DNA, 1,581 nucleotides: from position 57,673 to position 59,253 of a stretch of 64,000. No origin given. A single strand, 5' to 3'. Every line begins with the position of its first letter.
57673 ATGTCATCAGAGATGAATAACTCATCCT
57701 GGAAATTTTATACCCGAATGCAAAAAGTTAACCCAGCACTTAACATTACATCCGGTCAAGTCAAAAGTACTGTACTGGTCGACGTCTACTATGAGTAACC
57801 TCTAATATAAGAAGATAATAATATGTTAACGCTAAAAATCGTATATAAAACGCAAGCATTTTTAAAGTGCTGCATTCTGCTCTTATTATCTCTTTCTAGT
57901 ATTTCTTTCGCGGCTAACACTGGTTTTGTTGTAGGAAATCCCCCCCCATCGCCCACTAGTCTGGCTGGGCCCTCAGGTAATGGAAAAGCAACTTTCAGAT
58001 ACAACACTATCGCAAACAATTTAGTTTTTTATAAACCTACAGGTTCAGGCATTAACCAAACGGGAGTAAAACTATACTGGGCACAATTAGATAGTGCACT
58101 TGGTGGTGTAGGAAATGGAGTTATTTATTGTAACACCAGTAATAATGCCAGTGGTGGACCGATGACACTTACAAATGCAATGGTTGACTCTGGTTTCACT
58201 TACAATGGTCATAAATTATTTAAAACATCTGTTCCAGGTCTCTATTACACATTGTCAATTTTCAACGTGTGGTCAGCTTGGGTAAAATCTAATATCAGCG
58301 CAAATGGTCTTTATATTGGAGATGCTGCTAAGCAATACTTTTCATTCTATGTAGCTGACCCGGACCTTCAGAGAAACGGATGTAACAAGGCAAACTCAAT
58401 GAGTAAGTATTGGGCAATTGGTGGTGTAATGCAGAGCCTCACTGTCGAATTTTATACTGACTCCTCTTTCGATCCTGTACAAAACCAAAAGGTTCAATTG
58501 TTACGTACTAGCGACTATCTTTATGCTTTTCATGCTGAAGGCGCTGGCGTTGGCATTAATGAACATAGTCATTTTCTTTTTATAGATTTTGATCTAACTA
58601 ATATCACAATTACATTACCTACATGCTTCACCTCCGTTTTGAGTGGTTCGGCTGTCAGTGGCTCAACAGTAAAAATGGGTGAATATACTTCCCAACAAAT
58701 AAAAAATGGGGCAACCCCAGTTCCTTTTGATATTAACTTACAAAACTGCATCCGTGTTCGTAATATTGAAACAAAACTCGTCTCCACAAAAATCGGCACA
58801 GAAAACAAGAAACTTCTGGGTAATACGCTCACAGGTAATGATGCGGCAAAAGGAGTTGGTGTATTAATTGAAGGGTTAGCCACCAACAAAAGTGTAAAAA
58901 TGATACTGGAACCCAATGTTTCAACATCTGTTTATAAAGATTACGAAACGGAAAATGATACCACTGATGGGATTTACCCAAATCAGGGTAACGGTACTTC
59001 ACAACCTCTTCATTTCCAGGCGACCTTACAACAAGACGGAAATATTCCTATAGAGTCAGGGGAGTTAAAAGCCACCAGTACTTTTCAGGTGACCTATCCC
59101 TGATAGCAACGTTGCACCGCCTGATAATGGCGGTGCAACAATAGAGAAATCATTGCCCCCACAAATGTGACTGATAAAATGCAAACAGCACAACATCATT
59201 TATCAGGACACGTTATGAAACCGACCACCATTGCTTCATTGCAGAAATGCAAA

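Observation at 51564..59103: Second chaperone-usher system (yadN-yadV-htrE-yadMLKC) within 15 kb of the accessory operon; YadC adhesin allele appears divergent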

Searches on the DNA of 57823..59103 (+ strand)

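Call 15: search_dna_similar(query=window:57823-59103:+, collection=ecoli_genomes, mode=distant, max_rows=40, rows=spread)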
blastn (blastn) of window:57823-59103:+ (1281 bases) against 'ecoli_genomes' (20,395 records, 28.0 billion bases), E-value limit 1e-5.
Records with a match: 4296; places in all: 4452; records where one place covers at least 80% of the query: 2682.
Genomes with a match: 4296 of 5426; with a place that covers at least 80% of the query: 2682. Places per genome that has any: lowest 1, median 1, highest 3. On chromosomes: 4449 places; on plasmids: 3.
Best place of each record, by identity: >=99% 2; 80-90% 29; 60-80% 4265.
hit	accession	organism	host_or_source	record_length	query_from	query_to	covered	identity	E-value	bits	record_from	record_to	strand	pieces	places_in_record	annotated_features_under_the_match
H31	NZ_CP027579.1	Escherichia coli strain 2013C-4282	Homo sapiens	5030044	1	1281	100%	99.9%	0e+0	2306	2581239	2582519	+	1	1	fimbrial-like adhesin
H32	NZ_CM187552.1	Escherichia coli strain EcST1193 MDBZ1340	Homo sapiens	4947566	172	1281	87%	69.5%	3e-122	449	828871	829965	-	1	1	fimbrial-like adhesin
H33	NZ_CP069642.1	Escherichia coli strain SSGNw2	not applicable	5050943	172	1281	87%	69.1%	6e-119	438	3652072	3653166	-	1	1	fimbrial-like adhesin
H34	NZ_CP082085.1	Escherichia coli strain MS20653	Homo sapiens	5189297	193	1281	85%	70.3%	4e-128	469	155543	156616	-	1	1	fimbrial-like adhesin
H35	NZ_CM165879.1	Escherichia coli strain N64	Homo sapiens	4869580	193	1281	85%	69.9%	2e-125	459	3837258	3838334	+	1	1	fimbrial-like adhesin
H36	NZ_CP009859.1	Escherichia coli strain ECONIH1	rectal swab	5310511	191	1281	85%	69.4%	7e-118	434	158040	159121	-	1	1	fimbrial-like adhesin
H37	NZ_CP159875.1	Escherichia coli strain 12089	Homo sapiens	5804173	172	1277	86%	68.4%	6e-106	395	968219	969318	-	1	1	fimbrial-like adhesin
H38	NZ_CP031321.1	Escherichia coli strain ST2350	Homo sapiens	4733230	172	1277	86%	68.4%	2e-105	393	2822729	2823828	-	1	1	fimbrial-like adhesin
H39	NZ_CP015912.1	Escherichia coli strain 210205630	swine cecum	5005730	172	1277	86%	68.4%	2e-105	393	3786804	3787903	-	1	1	fimbrial-like adhesin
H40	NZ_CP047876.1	Escherichia coli strain LD22-1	feces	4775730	172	1277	86%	68.4%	2e-105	393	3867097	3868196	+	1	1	fimbrial-like adhesin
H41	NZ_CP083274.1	Escherichia coli strain Rosetta2-DE3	-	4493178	172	1277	86%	68.4%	2e-105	393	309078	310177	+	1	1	fimbrial-like adhesin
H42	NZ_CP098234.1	Escherichia coli strain ZYB39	bovine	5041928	172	1277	86%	68.4%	2e-105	393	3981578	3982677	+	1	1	fimbrial-like adhesin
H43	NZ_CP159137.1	Escherichia coli strain 158274-3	Homo sapiens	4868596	172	1277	86%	68.4%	2e-105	393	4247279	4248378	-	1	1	fimbrial-like adhesin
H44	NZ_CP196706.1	Escherichia coli strain EC102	Bovine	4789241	172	1277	86%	68.4%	2e-105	393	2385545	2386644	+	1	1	fimbrial-like adhesin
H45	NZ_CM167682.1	Escherichia coli strain NCCP 13983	Homo sapiens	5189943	172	1277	86%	68.4%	2e-105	393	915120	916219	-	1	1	fimbrial-like adhesin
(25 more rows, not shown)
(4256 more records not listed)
